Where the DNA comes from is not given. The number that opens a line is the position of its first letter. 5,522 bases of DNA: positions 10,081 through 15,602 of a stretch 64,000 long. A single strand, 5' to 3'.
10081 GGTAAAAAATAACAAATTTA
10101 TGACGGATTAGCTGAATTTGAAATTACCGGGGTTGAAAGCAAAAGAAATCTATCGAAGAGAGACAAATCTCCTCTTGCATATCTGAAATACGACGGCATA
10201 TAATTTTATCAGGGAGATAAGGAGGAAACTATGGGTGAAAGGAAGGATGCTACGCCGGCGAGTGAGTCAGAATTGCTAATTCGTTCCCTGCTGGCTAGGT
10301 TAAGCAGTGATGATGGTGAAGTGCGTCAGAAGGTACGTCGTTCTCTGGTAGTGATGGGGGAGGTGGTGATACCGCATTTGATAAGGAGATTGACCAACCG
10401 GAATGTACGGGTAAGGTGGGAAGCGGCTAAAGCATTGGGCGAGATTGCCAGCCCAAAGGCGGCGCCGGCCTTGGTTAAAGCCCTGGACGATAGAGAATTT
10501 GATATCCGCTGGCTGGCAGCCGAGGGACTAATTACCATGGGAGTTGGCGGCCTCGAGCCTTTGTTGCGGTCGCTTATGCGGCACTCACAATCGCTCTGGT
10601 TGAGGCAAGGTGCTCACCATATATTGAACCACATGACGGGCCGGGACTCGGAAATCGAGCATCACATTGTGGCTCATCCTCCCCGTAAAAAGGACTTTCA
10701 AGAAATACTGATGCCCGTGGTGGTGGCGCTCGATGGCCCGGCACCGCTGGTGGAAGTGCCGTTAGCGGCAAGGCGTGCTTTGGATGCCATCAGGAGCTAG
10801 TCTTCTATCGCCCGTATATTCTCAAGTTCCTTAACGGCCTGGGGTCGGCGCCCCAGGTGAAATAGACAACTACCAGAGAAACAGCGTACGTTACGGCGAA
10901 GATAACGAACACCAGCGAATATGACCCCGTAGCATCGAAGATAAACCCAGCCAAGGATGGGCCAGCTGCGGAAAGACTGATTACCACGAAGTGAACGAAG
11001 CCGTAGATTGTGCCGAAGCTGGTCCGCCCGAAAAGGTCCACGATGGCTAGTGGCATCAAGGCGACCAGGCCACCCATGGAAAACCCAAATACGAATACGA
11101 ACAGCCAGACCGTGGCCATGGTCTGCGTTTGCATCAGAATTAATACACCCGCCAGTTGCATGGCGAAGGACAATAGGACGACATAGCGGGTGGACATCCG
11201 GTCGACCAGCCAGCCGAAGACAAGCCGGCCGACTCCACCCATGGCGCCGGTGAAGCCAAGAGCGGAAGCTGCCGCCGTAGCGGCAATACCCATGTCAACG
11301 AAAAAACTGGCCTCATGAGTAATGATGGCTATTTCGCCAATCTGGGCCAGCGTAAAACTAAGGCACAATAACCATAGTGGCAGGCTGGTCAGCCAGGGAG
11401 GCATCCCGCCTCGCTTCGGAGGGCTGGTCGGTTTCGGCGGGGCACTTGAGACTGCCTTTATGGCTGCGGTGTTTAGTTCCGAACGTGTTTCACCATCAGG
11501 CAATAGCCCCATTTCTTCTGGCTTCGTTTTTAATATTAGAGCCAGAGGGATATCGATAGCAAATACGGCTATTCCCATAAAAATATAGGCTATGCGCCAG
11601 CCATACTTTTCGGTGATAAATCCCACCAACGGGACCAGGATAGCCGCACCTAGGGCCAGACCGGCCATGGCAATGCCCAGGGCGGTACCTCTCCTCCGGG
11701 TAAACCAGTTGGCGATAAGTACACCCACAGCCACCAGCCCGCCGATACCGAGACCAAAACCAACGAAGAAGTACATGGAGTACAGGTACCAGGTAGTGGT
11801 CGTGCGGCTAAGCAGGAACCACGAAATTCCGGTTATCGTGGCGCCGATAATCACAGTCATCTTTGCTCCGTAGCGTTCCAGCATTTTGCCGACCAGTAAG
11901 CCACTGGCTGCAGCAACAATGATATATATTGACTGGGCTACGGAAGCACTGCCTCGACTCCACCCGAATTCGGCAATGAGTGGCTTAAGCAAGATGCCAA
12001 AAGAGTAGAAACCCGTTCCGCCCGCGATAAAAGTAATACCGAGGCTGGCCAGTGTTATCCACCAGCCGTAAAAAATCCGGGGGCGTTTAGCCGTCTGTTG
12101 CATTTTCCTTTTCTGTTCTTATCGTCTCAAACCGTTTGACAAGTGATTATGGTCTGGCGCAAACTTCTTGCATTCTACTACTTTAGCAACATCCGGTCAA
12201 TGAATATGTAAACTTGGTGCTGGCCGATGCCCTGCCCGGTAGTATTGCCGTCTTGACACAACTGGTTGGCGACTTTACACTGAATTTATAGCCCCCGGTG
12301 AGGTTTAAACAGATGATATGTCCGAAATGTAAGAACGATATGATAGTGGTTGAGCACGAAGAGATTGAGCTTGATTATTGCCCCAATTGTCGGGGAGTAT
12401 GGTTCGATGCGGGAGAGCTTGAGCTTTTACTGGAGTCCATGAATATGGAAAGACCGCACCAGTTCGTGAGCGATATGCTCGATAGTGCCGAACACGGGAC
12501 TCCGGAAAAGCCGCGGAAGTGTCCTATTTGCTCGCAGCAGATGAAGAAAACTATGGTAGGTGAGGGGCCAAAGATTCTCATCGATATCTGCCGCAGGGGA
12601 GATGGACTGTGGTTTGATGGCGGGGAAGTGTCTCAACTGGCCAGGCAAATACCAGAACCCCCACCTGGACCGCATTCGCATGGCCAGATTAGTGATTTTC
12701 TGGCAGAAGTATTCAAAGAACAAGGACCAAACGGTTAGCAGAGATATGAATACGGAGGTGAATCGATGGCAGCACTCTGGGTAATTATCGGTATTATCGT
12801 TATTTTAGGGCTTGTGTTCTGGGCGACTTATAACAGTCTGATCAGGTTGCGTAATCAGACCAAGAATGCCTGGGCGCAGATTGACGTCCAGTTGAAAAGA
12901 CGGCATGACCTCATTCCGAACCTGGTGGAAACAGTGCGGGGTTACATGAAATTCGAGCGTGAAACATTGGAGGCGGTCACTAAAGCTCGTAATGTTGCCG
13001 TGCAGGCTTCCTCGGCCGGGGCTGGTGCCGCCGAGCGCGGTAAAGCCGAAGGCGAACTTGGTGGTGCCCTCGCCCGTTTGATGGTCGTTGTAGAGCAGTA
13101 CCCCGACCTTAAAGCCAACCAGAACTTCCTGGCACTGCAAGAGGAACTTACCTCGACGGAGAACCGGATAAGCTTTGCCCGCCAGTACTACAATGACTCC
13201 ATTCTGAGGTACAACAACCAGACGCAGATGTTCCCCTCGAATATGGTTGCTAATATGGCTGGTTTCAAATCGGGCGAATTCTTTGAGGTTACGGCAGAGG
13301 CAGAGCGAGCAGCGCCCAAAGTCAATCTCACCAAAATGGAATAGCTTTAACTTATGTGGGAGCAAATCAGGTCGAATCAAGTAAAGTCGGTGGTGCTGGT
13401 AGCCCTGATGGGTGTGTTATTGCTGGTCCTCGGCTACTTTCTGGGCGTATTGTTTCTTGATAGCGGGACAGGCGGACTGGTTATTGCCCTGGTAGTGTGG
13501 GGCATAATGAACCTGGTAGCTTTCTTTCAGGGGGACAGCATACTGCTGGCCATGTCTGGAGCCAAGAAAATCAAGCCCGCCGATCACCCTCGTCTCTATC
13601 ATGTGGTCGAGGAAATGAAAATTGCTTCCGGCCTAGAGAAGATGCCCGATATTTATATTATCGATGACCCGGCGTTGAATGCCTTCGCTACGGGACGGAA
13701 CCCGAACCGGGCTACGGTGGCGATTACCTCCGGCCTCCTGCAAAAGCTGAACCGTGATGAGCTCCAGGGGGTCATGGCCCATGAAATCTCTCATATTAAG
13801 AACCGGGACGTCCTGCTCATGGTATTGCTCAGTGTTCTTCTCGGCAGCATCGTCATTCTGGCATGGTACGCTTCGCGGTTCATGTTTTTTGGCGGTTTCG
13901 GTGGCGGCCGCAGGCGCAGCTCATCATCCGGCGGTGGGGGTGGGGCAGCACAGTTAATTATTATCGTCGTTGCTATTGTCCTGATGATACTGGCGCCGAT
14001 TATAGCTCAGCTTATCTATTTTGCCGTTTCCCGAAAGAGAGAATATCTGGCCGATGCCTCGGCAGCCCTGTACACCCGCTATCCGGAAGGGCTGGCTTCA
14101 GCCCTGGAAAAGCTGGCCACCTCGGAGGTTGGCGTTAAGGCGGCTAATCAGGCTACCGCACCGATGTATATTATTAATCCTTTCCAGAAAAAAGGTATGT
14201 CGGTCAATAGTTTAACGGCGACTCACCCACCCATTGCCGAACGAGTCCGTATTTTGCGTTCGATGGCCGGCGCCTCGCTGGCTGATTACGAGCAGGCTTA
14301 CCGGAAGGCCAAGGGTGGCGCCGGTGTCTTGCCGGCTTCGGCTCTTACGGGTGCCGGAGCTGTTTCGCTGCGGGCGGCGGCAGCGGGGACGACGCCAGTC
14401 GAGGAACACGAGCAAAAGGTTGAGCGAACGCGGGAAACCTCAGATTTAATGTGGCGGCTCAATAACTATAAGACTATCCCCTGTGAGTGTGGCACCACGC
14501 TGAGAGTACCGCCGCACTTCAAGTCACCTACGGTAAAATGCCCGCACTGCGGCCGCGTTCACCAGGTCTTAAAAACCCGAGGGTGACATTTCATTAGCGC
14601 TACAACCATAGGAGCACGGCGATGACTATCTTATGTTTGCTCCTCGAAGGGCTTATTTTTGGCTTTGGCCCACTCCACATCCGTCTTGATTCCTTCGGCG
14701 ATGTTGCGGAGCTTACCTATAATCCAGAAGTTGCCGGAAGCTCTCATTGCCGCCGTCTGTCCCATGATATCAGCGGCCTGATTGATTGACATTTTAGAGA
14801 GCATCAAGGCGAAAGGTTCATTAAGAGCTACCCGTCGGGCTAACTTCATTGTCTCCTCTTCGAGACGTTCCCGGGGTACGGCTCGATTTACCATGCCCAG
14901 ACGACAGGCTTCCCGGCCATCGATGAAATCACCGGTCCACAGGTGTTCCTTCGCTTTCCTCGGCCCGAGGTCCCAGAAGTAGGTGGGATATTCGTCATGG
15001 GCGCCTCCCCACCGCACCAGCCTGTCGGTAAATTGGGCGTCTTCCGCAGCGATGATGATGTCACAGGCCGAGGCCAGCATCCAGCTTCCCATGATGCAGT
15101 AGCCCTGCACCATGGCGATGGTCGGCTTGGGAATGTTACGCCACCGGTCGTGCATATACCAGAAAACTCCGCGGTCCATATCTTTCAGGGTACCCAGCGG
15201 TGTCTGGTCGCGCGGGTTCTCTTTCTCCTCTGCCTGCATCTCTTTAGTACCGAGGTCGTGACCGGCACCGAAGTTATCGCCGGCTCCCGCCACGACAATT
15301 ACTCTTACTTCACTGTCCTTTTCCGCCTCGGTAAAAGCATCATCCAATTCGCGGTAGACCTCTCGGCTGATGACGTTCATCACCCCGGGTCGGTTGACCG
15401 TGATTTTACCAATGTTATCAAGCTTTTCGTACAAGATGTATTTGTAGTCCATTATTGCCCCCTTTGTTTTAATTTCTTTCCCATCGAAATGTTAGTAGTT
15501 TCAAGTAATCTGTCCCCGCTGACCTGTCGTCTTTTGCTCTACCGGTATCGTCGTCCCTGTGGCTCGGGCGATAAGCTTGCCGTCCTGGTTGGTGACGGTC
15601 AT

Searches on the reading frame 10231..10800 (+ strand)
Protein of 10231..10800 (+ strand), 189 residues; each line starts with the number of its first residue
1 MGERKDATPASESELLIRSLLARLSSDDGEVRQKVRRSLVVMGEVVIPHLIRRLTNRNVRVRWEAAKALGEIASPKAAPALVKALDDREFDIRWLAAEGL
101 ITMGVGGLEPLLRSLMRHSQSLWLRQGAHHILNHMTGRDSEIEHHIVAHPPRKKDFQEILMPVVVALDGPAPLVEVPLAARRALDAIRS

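Call 57: search_protein_families(library=pfam, proteins=[window:10231-10800:+], max_evalue=0.0001)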
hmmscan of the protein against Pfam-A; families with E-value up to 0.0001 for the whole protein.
window:10231-10800:+ (189 aa): 5 families
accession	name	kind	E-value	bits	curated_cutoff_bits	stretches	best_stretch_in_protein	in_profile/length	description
PF13646.12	HEAT_2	-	5.4e-16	59.1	27.7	1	18-100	2-87/88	HEAT repeats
PF02985.28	HEAT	-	2.2e-10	40.2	23.5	0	46-73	1-28/31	HEAT repeat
PF13513.12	HEAT_EZ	-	4.1e-08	34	27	0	46-72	29-55/55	HEAT-like repeat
PF03130.22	HEAT_PBS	-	8.5e-08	32.4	20.9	1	61-87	1-27/27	PBS lyase HEAT-like repeat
PF25767.1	ARM_TBCD_2nd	-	2.1e-05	24.5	29.7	0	44-74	76-106/245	Tubulin-specific chaperone D-like, ARM repeats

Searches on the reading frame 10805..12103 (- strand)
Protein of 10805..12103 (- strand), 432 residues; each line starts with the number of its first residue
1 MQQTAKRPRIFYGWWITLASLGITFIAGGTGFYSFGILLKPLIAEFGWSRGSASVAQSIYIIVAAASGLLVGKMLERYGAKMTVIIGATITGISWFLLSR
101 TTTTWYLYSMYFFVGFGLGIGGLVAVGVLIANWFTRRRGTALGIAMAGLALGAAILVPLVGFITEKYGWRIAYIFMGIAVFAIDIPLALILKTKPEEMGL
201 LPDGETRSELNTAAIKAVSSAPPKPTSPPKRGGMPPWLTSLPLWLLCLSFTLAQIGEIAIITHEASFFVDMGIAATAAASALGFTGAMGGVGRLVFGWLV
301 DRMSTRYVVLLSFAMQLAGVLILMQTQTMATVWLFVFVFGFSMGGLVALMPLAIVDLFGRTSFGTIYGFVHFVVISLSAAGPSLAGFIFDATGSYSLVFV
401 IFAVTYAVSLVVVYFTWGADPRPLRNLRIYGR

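Call 15: search_protein_families(library=pfam, proteins=[window:10805-12103:-], max_evalue=0.00001)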
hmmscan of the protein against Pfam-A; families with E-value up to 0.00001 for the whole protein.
window:10805-12103:- (432 aa): 1 family
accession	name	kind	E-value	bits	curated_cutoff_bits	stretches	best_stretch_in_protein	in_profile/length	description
PF07690.21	MFS_1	-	7e-49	167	33.4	2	23-377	3-341/347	Major Facilitator Superfamily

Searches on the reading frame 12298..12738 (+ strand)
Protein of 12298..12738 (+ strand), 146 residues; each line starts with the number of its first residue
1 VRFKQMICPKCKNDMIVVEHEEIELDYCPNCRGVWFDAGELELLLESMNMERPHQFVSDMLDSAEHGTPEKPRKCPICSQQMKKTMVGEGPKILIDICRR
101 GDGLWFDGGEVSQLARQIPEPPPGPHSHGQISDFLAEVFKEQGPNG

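Call 57: search_protein_families(library=pfam, proteins=[window:12298-12738:+], max_evalue=0.0001)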
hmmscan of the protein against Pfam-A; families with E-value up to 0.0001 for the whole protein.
window:12298-12738:+ (146 aa): 2 families
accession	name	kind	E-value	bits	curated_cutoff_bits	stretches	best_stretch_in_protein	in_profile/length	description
PF13453.11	Zn_ribbon_TFIIB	-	1.9e-24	85.2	22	2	7-46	1-40/41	Transcription factor zinc-finger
PF08271.17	Zn_Ribbon_TF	-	3.3e-05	23.8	29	1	6-34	1-27/43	TFIIB zinc-binding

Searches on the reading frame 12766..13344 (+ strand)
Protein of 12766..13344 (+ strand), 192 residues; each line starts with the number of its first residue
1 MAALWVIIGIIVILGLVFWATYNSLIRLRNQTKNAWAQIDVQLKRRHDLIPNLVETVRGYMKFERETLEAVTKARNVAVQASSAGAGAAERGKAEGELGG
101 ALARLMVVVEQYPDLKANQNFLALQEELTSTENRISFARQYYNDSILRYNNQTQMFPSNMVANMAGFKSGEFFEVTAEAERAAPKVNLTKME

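Call 57: search_protein_families(library=pfam, proteins=[window:12766-13344:+], max_evalue=0.0001)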
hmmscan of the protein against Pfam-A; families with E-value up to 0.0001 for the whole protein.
window:12766-13344:+ (192 aa): 1 family
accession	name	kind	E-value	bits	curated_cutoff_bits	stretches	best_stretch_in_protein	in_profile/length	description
PF04011.17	LemA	-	3.7e-61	205.8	26.2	1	35-187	1-148/149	LemA family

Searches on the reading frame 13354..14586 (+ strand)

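Call 57: search_protein_families(library=pfam, proteins=[window:13354-14586:+], max_evalue=0.0001)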
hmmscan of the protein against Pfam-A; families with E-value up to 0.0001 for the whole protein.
window:13354-14586:+ (410 aa): 2 families
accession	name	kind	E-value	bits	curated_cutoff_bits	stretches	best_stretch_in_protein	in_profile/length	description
PF01435.24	Peptidase_M48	-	1.1e-33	117.1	20.3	1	76-304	2-185/186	Peptidase family M48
PF05569.17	Peptidase_M56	-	3.9e-05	23.4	31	1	45-162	102-218/296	BlaR1 peptidase M56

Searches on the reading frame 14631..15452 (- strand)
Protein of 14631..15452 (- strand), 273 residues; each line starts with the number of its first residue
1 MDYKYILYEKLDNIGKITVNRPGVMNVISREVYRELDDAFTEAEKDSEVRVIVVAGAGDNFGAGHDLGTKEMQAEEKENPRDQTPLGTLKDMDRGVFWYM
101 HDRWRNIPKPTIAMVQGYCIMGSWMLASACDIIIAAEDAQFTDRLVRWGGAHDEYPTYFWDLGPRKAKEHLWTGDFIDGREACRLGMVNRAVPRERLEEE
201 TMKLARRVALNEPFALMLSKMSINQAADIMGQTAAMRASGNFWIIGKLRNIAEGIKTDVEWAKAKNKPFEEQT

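Call 57: search_protein_families(library=pfam, proteins=[window:14631-15452:-], max_evalue=0.0001)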
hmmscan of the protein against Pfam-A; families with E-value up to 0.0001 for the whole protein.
window:14631-15452:- (273 aa): 2 families
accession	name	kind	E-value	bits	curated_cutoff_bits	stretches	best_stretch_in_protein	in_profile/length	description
PF00378.25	ECH_1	-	6.8e-40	137.4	27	1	12-260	4-242/251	Enoyl-CoA hydratase/isomerase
PF16113.10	ECH_2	-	3.3e-16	60.2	27.2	1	15-227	2-208/335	Enoyl-CoA hydratase/isomerase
